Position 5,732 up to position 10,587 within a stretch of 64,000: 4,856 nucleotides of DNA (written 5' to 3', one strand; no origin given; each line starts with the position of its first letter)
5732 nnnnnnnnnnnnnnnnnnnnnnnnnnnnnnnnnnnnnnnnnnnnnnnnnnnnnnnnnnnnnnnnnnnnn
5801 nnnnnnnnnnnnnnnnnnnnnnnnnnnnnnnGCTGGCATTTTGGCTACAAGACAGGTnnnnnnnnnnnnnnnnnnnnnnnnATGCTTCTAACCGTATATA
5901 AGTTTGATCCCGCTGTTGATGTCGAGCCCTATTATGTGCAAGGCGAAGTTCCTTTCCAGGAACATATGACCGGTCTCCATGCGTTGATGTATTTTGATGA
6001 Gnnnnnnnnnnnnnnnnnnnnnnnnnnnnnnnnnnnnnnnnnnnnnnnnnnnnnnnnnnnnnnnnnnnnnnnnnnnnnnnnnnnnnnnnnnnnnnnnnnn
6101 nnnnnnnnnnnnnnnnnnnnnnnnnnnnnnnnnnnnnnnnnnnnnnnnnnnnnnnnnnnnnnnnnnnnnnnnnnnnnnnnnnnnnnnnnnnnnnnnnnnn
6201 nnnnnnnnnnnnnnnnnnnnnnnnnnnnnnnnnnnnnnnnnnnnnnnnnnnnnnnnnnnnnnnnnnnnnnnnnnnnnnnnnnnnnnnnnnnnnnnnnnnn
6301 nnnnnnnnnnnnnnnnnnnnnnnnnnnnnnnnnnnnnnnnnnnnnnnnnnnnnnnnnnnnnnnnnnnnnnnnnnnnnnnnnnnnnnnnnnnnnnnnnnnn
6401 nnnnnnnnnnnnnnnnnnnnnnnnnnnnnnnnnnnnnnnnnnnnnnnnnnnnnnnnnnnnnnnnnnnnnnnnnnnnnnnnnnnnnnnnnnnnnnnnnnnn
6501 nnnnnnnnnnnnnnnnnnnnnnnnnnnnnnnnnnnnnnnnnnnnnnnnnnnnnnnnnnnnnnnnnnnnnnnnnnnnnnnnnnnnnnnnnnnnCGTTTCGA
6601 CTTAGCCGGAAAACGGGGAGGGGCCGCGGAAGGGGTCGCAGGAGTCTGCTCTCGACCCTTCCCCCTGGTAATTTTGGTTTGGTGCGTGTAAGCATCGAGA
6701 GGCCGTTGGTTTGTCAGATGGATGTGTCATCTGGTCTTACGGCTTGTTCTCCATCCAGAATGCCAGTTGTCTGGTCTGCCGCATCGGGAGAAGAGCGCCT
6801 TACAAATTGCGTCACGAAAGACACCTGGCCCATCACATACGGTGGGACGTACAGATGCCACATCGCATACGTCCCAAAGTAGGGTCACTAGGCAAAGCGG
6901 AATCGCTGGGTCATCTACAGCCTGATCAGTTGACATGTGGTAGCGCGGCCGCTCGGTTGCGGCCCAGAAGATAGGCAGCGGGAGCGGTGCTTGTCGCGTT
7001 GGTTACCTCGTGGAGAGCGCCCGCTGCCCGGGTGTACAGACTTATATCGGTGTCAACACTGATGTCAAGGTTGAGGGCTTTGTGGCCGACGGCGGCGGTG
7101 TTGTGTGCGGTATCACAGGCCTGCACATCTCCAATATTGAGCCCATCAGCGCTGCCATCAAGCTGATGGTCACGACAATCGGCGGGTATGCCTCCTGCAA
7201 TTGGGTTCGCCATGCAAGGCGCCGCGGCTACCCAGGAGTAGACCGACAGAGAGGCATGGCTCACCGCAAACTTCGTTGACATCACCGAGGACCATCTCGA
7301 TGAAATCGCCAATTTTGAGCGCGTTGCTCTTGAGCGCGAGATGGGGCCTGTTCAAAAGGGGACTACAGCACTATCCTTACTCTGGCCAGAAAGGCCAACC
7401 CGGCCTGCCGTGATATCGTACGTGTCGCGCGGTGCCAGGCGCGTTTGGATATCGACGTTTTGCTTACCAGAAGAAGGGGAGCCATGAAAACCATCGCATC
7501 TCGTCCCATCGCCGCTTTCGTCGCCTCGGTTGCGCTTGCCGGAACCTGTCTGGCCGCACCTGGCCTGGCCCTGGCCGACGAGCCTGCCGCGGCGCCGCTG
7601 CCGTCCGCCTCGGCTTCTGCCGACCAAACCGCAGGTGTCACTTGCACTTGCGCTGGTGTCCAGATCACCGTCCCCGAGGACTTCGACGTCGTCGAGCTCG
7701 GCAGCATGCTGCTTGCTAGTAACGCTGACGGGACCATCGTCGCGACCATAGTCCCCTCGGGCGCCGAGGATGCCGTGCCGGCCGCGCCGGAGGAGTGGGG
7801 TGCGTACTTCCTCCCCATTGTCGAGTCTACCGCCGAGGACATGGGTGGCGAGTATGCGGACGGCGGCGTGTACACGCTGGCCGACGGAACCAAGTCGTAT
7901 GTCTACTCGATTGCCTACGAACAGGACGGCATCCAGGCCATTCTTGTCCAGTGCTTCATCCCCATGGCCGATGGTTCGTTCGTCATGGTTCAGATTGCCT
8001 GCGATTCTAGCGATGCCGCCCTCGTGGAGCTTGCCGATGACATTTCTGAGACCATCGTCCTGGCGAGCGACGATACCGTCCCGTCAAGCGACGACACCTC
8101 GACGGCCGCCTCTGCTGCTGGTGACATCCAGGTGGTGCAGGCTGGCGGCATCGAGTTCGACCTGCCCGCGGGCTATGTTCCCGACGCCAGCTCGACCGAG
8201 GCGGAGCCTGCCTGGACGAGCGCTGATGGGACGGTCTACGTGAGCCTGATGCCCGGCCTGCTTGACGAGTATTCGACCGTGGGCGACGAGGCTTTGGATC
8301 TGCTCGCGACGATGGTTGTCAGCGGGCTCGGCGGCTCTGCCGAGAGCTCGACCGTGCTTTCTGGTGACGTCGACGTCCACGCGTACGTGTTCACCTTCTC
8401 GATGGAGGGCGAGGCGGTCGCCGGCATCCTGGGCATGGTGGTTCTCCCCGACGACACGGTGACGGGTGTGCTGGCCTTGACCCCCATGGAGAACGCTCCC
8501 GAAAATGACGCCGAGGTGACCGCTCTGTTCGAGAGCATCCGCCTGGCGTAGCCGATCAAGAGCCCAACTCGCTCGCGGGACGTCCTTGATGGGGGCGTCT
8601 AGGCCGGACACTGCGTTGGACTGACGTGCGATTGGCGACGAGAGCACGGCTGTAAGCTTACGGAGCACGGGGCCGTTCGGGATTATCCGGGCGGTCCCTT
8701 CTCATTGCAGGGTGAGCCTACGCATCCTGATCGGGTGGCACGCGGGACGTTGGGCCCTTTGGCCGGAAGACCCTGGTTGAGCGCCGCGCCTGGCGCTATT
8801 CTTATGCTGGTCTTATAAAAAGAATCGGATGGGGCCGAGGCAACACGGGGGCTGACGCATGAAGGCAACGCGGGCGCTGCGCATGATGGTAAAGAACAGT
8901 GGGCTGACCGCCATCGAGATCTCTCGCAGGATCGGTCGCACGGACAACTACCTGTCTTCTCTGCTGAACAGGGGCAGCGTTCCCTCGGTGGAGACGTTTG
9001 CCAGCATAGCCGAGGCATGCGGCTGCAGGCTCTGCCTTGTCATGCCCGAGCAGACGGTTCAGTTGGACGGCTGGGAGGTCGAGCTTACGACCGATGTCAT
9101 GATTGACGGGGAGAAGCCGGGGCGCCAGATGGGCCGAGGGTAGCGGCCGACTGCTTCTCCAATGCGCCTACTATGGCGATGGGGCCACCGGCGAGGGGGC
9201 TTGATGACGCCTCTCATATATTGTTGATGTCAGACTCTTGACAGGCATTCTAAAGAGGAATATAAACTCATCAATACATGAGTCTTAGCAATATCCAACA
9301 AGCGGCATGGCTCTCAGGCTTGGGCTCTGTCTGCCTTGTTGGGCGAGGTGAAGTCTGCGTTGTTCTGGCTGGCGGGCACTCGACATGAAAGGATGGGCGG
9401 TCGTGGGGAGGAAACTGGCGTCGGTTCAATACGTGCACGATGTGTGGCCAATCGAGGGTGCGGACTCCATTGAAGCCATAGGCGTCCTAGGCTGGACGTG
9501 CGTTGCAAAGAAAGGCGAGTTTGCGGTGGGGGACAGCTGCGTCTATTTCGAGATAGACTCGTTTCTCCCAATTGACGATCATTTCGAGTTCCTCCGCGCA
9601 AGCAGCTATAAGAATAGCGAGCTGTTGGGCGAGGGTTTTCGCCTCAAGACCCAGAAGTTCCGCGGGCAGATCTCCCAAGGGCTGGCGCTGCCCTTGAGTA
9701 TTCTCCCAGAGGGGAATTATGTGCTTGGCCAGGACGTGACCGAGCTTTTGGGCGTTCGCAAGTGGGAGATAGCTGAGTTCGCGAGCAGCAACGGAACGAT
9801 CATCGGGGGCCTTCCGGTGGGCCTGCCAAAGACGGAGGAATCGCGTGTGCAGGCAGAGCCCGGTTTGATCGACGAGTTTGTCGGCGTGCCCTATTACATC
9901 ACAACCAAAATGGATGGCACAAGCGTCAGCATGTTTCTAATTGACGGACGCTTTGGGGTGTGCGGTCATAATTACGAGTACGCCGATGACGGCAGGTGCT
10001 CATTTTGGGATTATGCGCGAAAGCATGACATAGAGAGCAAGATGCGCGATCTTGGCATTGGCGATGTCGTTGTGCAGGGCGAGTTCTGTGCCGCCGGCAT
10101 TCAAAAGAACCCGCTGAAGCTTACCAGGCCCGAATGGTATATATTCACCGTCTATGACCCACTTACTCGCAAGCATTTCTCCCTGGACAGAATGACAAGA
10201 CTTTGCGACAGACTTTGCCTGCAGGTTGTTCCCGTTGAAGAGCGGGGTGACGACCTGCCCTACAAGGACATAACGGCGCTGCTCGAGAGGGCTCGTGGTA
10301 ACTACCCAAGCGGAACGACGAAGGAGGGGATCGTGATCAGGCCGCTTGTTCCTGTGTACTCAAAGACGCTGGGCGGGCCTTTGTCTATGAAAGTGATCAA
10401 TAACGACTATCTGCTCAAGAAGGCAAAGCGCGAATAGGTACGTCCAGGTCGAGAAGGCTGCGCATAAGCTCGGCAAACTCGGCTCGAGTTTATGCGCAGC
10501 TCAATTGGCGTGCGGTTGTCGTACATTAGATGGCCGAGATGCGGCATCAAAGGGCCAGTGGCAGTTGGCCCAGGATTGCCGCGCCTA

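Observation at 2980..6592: Anchor-less, Tat-exported SdhA/SdhB-like heterodimer with a divergent LysR regulator, on a low-G+C insert next to tRNA-Arg and IS200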

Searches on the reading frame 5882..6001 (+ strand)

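Call 72: search_protein_families(library=ncbifam, proteins=[window:5882-6001:+], max_evalue=10)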
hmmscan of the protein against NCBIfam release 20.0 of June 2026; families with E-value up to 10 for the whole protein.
seq(40 aa): 1 family
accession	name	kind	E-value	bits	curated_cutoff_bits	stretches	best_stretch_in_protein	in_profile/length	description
NF009051.0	PRK12385.1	equivalog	0.00091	18.7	333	1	3-38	9-44/244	succinate dehydrogenase/fumarate reductase iron-sulfur subunit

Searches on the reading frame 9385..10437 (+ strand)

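Call 42: search_protein_families(library=pfam, proteins=[window:9385-10437:+], max_evalue=0.001)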
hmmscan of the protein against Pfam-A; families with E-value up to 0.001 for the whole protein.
window:9385-10437:+ (350 aa): 2 families
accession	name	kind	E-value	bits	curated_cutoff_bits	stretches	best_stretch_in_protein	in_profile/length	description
PF21189.3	PHA02142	-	4.7e-34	117.2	27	1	11-104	1-92/92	PHA02142 OB-fold domain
PF09414.15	RNA_ligase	-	9.8e-19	68.6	27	1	169-324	2-161/171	RNA ligase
